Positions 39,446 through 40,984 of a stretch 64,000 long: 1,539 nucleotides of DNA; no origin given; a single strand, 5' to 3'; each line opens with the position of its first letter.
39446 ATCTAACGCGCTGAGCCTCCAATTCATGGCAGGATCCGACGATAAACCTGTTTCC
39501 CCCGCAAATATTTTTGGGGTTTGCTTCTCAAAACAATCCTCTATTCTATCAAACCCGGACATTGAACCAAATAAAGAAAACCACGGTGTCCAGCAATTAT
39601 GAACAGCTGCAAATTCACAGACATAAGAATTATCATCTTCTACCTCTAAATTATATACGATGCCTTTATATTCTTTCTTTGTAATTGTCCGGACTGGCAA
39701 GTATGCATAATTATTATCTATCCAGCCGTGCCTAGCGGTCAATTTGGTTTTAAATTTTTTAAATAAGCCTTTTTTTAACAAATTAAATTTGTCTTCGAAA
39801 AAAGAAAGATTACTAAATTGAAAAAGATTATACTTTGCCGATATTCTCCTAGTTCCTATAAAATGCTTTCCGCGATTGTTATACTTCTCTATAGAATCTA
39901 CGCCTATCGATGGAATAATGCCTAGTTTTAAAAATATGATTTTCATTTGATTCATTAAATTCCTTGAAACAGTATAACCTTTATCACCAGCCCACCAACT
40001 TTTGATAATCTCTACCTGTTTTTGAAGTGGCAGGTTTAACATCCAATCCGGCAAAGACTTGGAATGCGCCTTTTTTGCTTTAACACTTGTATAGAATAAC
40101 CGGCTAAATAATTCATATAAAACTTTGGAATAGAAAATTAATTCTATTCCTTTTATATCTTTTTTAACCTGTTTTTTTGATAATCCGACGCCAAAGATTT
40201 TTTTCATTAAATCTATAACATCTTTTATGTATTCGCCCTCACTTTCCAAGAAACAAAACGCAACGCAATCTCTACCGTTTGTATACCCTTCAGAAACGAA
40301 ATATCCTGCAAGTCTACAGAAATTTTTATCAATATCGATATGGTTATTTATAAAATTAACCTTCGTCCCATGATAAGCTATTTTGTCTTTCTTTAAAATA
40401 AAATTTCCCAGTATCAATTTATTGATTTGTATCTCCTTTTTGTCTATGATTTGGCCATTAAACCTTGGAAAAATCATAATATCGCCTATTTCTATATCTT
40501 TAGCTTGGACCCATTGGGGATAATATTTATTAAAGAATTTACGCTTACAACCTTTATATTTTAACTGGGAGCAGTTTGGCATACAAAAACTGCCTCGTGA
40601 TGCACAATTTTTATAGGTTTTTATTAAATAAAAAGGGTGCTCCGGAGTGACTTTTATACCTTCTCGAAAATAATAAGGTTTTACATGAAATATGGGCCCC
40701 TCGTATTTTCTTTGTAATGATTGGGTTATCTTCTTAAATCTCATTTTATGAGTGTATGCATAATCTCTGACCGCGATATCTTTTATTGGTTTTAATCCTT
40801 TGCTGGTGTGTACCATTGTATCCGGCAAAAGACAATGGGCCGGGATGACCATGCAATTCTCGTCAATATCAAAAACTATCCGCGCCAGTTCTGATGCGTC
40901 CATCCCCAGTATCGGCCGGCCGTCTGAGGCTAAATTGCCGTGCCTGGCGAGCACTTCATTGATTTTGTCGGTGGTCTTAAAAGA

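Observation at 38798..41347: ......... intein inserted in a PHP-domain, EndoQ-like nuclease gene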

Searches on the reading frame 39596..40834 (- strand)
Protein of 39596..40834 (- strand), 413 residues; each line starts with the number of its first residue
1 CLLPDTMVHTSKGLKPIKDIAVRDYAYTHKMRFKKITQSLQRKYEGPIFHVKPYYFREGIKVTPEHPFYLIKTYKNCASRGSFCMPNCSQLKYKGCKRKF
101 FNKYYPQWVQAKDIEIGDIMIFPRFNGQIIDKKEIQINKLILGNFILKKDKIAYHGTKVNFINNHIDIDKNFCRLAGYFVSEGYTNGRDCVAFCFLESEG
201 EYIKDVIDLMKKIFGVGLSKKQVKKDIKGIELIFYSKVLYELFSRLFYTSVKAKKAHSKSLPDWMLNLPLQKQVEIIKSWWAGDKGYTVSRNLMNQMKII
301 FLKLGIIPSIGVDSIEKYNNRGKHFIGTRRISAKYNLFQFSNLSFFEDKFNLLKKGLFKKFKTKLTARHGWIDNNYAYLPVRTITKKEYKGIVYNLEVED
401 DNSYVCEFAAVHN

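Call 4: search_protein_families(library=pfam, proteins=[window:39596-40834:-], max_evalue=0.1)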
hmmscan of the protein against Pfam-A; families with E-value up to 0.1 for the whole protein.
seq(413 aa): 3 families
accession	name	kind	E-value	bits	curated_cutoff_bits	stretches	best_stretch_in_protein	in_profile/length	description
PF14890.11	Intein_splicing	-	1.2e-08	35.3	35.8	1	107-413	77-155/155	Intein splicing domain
PF14528.11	LAGLIDADG_3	-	0.00059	20.5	22.5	0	288-335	30-72/82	LAGLIDADG-like domain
PF13403.11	Hint_2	-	0.091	13.6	28.4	0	1-45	2-46/147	Hint domain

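Call 5: search_protein_families(library=ncbifam, proteins=[window:39596-40834:-], max_evalue=0.1)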
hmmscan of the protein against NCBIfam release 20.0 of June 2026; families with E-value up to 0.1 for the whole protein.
seq(413 aa): 4 families
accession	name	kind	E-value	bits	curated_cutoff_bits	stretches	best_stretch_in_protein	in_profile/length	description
TIGR00375.1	TIGR00375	hypoth_equivalog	6.9e-10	38.8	326.6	1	272-412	2-134/374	TIGR00375 family protein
TIGR01445.1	intein_Nterm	domain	0.0011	19.9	24.5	1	1-69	1-82/83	intein N-terminal splicing region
NF011418.0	PRK14845.1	equivalog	0.048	11.4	756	0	20-342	63-295/1049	translation initiation factor IF-2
TIGR01443.1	intein_Cterm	domain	0.083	13.2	15.6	0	393-405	2-14/24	intein C-terminal splicing region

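Call 21: search_solved_structures(query=window:39596-40834:-, max_evalue=1, show_alignments=1)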
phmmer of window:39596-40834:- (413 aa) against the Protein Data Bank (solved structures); distinct sequences matched with E-value up to 1: 1.
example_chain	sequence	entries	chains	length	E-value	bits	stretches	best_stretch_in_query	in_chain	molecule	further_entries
2cw7_A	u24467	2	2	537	6.3e-05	25.5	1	149-411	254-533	Endonuclease PI-PkoII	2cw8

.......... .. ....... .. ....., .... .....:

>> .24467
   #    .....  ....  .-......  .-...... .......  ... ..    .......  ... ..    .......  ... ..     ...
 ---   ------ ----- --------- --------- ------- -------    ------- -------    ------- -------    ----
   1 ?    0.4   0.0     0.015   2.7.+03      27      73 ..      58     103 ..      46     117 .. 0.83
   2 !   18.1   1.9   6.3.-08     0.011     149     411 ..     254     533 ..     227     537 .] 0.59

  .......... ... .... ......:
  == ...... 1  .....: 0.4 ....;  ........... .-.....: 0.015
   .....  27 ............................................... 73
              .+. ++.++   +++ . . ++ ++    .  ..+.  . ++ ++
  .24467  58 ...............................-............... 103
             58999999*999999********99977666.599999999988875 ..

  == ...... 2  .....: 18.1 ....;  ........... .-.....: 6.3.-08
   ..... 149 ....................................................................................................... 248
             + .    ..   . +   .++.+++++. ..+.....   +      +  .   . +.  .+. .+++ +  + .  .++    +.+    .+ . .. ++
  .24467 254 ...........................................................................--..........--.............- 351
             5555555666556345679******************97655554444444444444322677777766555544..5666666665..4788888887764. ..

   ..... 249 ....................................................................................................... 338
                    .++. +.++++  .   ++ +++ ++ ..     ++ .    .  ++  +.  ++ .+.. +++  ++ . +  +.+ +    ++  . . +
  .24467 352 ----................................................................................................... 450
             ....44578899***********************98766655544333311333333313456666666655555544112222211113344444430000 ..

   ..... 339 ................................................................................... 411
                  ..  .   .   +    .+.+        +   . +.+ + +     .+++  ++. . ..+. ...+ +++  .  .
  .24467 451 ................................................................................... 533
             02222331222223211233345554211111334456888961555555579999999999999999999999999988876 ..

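Call 25: search_solved_structures(query=A1, max_evalue=0.01)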
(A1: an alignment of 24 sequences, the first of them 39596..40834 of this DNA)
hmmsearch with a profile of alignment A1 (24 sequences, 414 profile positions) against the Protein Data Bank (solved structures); distinct sequences matched with E-value up to 0.01: 2.
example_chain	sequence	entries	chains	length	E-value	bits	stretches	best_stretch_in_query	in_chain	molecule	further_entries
2cw7_A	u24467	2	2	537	7.6e-12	48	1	162-412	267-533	Endonuclease PI-PkoII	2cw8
2jmz_A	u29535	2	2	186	0.00058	22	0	34-81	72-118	Hypothetical protein MJ0781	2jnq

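Call 31: predict_structure(alignment_id=A1)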
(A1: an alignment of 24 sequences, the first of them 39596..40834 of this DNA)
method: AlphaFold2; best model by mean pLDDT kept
length: 413 residues; sequences in the alignment: 24
mean_pLDDT: 89.7   pTM: 0.89
mean pLDDT of the five models: 89.7, 89.7, 89.1, 87.1, 85.1
residues with pLDDT >= 90: 273; 70-90: 128; 50-70: 9; < 50: 3
segments of 3 or more residues with pLDDT < 50: 364-366
pLDDT, mean of each block of 10 residues (from residue 1): 93 92 94 94 97 88 93 83 79 76 90 95 89 95 89 87 97 98 89 92 96 96 88 94 93 89 95 96 89 94 92 88 79 88 90 87 65 91 96 94 77 61
secondary structure, 60 per line:
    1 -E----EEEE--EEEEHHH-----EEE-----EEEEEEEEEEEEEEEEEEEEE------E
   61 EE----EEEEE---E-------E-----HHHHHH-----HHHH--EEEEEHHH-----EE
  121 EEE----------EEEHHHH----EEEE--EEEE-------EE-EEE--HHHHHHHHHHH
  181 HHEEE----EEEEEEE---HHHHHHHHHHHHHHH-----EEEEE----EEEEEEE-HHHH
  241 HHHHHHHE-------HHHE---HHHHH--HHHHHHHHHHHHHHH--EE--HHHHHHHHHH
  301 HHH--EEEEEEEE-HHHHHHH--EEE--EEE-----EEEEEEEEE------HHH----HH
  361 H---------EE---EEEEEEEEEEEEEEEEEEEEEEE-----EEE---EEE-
elements in order: E7-10 E13-16 E25-27 E33-53 E60-62 E67-71 H89-94 H100-103 E106-110 E119-123 E134-136 H137-140 E145-148 E151-154 E165-167 H170-182 E183-185 E190-196 H200-214 E220-224 E229-235 H237-247 H263-267 H270-284 H291-303 E306-313 H315-321 E324-326 E329-331 E337-345 E376-398 E404-406 E410-412

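Call 34: fold_search(model_id=the predicted structure, library=pdb)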
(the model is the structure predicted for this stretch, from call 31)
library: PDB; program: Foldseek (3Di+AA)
matches with E <= 10: 591; with E <= 0.001: 18
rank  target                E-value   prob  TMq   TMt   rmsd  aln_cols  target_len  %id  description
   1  7qsu                  1.0e-19  1.00  0.59  0.65   6.5       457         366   18  Crystal structure of homing endonuclease-associated TliVMA intein (C1A, d333-339) (released 2022-03-30)
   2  2cw7                  1.3e-18  1.00  0.56  0.44  12.8       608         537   12  Crystal structure of intein homing endonuclease II (released 2006-04-18)
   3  7qss                  1.8e-18  1.00  0.57  0.55   8.1       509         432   16  Crystal structure of homing endonuclease-associated TliVMA intein (C1A) (released 2022-03-30)
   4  7qst                  3.0e-17  1.00  0.53  0.59   7.6       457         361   17  Crystal structure of homing endonuclease-associated PhoVMA intein (C1A) (released 2022-03-30)
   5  1vde_B                9.7e-14  1.00  0.53  0.52   8.6       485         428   12  PI-SCEI, A HOMING ENDONUCLEASE WITH PROTEIN SPLICING ACTIVITY (released 1998-04-08)
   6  1vde_A                1.6e-13  1.00  0.50  0.48   9.0       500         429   11  PI-SCEI, A HOMING ENDONUCLEASE WITH PROTEIN SPLICING ACTIVITY (released 1998-04-08)
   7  1ef0_A                5.0e-13  1.00  0.52  0.51   9.0       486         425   10  CRYSTAL STRUCTURE OF PI-SCEI MINIPRECURSOR (released 2000-06-07)
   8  1lws_A                5.5e-12  1.00  0.51  0.50   8.6       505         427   11  Crystal structure of the intein homing endonuclease PI-SceI bound to its recognition sequence (released 2002-09-27)
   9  1um2_B                7.1e-11  1.00  0.50  0.50   8.6       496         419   10  Crystal Structure of the Vma1-Derived Endonuclease with the Ligated Extein Segment (released 2004-09-22)
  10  1jva_B                1.1e-10  1.00  0.49  0.48   9.0       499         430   10  CRYSTAL STRUCTURE OF THE VMA1-DERIVED ENDONUCLEASE BEARING THE N AND C EXTEIN PROPEPTIDES (released 2002-08-29)
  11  1lwt_A                1.5e-10  1.00  0.51  0.48   8.9       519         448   10  Crystal structure of the intein homing endonuclease PI-SceI bound to its substrate DNA (Ca2+ free) (released 2002-09-27)
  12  1jva_A                2.2e-10  1.00  0.50  0.48   8.4       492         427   11  CRYSTAL STRUCTURE OF THE VMA1-DERIVED ENDONUCLEASE BEARING THE N AND C EXTEIN PROPEPTIDES (released 2002-08-29)
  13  1dfa                  3.3e-10  1.00  0.50  0.50   9.0       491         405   11  CRYSTAL STRUCTURE OF PI-SCEI IN C2 SPACE GROUP (released 1999-12-08)
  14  1dq3                  1.5e-09  1.00  0.52  0.48   8.0       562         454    9  CRYSTAL STRUCTURE OF AN ARCHAEAL INTEIN-ENCODED HOMING ENDONUCLEASE PI-PFUI (released 2000-07-05)
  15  1um2_A                1.9e-09  1.00  0.47  0.47   9.3       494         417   10  Crystal Structure of the Vma1-Derived Endonuclease with the Ligated Extein Segment (released 2004-09-22)
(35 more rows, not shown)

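Call 42: search_protein_representatives(alignment_id=A1)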
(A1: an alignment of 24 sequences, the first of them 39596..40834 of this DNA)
Query: 24 sequences, 414 profile positions. Proteins with E-value up to 0.001 (for the whole library): 12726; up to 1e-10: 6952; up to 1e-30: 1261. The best 150 are listed.
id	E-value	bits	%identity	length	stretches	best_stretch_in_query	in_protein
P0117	1.2e-198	676.5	-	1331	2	1-414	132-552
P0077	9.4e-189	643.9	-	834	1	1-414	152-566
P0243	2.8e-170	583.1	-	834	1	1-414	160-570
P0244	1.5e-165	567.5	-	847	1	1-414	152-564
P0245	1.1e-156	538.2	-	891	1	1-414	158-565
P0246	1.8e-154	531.0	-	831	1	1-414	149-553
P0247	1.7e-143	494.8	-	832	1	1-414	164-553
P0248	3.3e-140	484.0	-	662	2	165-414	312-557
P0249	6.3e-139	479.8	-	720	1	1-414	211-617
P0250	1.6e-137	475.2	-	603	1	1-414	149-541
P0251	8.9e-133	459.5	-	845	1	1-414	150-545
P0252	1.2e-132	459.1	-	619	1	1-414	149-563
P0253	1.5e-123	429.1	-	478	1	1-310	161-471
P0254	5.1e-117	407.6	-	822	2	164-414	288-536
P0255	7.1e-108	377.5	-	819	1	1-414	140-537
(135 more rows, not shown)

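Call 44: list_cluster_members(proteins=[P0255, P0246, P0247, P0251, P0254, P0243, P0244, P0245])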
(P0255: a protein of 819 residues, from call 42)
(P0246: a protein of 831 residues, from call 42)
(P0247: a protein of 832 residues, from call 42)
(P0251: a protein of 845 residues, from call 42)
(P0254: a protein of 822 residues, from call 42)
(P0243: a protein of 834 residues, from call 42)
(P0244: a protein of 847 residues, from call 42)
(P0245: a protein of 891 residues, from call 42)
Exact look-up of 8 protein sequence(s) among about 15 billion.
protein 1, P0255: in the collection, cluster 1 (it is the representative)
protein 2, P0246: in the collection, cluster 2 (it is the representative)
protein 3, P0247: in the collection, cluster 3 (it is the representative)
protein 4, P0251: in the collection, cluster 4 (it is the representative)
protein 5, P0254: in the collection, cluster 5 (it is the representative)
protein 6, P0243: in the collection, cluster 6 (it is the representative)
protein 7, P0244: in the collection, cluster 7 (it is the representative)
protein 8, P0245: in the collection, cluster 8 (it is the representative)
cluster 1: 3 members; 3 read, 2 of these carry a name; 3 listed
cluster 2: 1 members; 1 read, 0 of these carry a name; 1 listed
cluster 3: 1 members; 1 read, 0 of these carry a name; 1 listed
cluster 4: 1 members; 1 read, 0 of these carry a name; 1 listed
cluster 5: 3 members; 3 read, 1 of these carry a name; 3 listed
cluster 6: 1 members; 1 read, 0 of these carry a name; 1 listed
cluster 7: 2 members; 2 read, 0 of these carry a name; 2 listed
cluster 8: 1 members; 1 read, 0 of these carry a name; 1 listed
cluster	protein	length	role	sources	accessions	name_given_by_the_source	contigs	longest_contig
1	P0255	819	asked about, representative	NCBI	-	-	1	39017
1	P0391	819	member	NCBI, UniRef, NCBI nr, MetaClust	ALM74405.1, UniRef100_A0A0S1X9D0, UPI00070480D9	hypothetical protein TBCH5v1_0436 [Thermococcus barophilus] | DOD-type homing endonuclease domain-containing protein n=1 Tax=Thermococcus barophilus ... | status=active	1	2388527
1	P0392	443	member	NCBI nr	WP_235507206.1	TIGR00375 family protein [Thermococcus barophilus]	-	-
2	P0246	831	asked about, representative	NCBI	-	-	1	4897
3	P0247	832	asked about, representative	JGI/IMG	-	-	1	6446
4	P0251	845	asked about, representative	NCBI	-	-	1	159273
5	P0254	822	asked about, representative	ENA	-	-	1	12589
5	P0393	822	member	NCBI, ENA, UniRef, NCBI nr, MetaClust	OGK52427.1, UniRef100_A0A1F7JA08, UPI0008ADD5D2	hypothetical protein A2970_01215 [Candidatus Roizmanbacteria bacterium ... | DOD-type homing endonuclease domain-containing protein n=1 Tax=Candidatus Roizmanbacteria ... | MAG: hypothetical protein A2970_01215 [Candidatus Roizmanbacteria bacterium ...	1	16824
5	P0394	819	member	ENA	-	-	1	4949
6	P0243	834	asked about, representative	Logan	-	-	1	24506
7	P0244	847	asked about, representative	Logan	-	-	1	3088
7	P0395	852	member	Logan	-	-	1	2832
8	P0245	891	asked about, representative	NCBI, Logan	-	-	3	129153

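Call 53: find_homologous_proteins(query=P0391, max_evalue=1e-20)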
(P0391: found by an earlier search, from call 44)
Query P0391 (819 aa): 71 proteins with E <= 1e-20 among 8000 candidates.
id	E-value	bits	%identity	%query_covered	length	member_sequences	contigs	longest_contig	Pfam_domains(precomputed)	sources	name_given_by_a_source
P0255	0.0e+0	1781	93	100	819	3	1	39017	PF27218.1,PF14890.12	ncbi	-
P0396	0.0e+0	1587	81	100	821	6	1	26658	PF27218.1,PF14890.12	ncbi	-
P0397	0.0e+0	1581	81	100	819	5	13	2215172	PF27218.1,PF14528.12,PF14890.12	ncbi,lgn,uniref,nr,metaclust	ncbi:Mja hyp1 intein [Thermococcus litoralis DSM 5473]|uniref:Mja hyp1 intein n=2 Tax=Thermococcus l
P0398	0.0e+0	1536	80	97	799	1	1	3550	PF27218.1,PF14528.12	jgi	-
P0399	0.0e+0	1320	70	100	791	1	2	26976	PF27218.1,PF14890.12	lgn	-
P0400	0.0e+0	1033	57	95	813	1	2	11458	PF27218.1,PF14890.12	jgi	-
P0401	0.0e+0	1018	55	96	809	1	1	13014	PF27218.1,PF14890.12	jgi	jgi:uncharacterized protein (TIGR00375 family)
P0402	1.3e-293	994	54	95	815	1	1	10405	PF27218.1,PF14890.12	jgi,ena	-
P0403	2.1e-293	993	55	95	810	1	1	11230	PF27218.1,PF14890.12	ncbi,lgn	-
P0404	1.1e-292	991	54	97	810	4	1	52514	PF27218.1,PF14528.12,PF14890.12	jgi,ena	-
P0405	7.1e-290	982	55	95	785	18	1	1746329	PF27218.1,PF14890.12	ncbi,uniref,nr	ncbi:Hedgehog/intein hint domain protein [Methanocaldococcus vulcanius M7]|uniref:Hedgehog/intein hi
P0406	2.1e-175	603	41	96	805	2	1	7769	PF27218.1,PF14890.12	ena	-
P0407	4.2e-168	579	38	95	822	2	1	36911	PF27218.1,PF14528.12,PF14890.12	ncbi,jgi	-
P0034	2.2e-154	534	37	97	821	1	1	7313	PF27218.1,PF14528.12,PF14890.12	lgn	-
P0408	2.8e-152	527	39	96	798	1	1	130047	PF27218.1,PF14890.12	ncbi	ncbi:MAG: hypothetical protein V1818_04400 [Candidatus Aenigmatarchaeota archaeon]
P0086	3.5e-139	483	37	97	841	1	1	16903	PF27218.1,PF14528.12,PF14890.12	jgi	jgi:uncharacterized protein (TIGR00375 family)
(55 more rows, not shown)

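Call 54: list_cluster_members(proteins=[P0405, P0397, P0396, P0408])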
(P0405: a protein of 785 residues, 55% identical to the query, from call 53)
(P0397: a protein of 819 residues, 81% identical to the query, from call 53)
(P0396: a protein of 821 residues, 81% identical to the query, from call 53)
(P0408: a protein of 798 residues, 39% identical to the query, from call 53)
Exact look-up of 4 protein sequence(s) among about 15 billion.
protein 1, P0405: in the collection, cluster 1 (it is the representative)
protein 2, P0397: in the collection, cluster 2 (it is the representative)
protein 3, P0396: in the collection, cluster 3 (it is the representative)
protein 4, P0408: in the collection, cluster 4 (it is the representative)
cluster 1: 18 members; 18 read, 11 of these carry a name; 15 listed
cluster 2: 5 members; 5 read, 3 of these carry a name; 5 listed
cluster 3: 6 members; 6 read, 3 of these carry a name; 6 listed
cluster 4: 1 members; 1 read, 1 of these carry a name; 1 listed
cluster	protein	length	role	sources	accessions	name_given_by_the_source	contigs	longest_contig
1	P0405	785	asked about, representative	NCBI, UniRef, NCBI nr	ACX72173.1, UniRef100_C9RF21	Hedgehog/intein hint domain protein [Methanocaldococcus vulcanius M7] | Hedgehog/intein hint domain protein n=2 Tax=Methanocaldococcus TaxID=196118 ...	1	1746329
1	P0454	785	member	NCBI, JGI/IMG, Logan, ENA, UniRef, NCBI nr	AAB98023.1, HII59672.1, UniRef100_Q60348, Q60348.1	TPA: TIGR00375 family protein [Methanocaldococcus jannaschii] | Uncharacterized protein MJ0043 n=3 Tax=Methanocaldococcus jannaschii TaxID=2190 ... | RecName: Full=Uncharacterized protein MJ0043; Contains: RecName: Full=Mja hyp1 intein ...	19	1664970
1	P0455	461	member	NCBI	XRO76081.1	TIGR00375 family protein [Methanocaldococcus sp. 28A]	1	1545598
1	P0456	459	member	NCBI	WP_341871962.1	TIGR00375 family protein [Methanocaldococcus jannaschii]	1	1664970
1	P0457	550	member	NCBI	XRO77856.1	TIGR00375 family protein [Methanocaldococcus sp. 10A]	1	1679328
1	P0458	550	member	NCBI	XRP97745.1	TIGR00375 family protein [Methanocaldococcus sp. 16A]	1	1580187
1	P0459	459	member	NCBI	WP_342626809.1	TIGR00375 family protein [Methanocaldococcus vulcanius]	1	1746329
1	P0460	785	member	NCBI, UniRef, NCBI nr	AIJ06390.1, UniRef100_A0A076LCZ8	Hedgehog/intein hint domain-containing protein [Methanocaldococcus bathoardescens] | Hedgehog/intein hint domain-containing protein n=2 Tax=Methanocaldococcus bathoardescens ...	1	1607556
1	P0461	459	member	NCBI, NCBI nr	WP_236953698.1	TIGR00375 family protein [Methanocaldococcus bathoardescens]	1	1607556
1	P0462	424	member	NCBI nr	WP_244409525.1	TIGR00375 family protein [Methanocaldococcus jannaschii]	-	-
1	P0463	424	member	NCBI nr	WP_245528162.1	TIGR00375 family protein [Methanocaldococcus vulcanius]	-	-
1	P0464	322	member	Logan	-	-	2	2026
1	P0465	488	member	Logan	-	-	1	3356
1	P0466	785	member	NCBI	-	-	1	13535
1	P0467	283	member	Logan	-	-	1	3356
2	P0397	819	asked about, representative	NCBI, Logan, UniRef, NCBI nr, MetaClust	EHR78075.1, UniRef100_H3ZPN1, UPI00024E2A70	Mja hyp1 intein [Thermococcus litoralis DSM 5473] | Mja hyp1 intein n=2 Tax=Thermococcus litoralis TaxID=2265 RepID=H3ZPN1_THELN | status=active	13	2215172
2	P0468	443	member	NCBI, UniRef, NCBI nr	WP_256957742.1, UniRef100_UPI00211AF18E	TIGR00375 family protein [Thermococcus litoralis] | TIGR00375 family protein n=1 Tax=Thermococcus litoralis TaxID=2265 RepID=UPI00211AF18E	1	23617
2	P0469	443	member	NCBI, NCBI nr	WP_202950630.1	TIGR00375 family protein [Thermococcus litoralis]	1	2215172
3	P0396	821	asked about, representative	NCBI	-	-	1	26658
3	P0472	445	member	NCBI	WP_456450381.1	TIGR00375 family protein [Palaeococcus sp. (in: euryarchaeotes)]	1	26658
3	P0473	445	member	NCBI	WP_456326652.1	TIGR00375 family protein [Palaeococcus sp. (in: euryarchaeotes)]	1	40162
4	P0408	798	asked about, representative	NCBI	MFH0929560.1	MAG: hypothetical protein V1818_04400 [Candidatus Aenigmatarchaeota archaeon]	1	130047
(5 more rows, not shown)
